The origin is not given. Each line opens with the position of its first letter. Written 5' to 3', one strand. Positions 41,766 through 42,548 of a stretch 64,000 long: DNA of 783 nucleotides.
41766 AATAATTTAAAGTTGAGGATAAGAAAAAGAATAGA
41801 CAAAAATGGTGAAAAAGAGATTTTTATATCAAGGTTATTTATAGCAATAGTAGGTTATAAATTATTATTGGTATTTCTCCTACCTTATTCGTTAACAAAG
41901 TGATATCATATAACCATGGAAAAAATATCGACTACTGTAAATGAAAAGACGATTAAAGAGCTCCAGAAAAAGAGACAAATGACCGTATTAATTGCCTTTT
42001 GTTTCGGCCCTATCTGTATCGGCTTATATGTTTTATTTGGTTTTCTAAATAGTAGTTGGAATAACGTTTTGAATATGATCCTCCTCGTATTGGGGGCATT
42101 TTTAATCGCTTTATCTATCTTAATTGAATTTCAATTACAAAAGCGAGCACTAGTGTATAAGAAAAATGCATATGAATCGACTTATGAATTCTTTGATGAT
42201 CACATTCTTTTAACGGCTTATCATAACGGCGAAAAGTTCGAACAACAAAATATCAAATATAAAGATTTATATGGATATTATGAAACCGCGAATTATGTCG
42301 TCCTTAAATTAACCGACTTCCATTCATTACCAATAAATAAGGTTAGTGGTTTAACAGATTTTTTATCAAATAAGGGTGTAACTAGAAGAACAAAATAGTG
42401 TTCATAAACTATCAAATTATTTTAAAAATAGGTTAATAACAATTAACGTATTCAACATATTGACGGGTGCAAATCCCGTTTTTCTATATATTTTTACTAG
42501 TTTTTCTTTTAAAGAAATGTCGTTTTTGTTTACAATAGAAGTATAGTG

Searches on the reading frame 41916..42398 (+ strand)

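Call 40: search_protein_families(library=pfam, proteins=[window:41916-42398:+], max_evalue=0.001)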
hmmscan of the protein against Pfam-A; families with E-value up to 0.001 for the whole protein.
window:41916-42398:+ (160 aa): 2 families
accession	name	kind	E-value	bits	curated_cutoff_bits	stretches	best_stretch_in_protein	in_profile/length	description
PF14317.12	YcxB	-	0.00027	21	23.3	1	106-142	10-46/61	YcxB-like protein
PF03419.18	Peptidase_U4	-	0.00069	19.4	28.4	1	8-101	77-163/284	Sporulation factor SpoIIGA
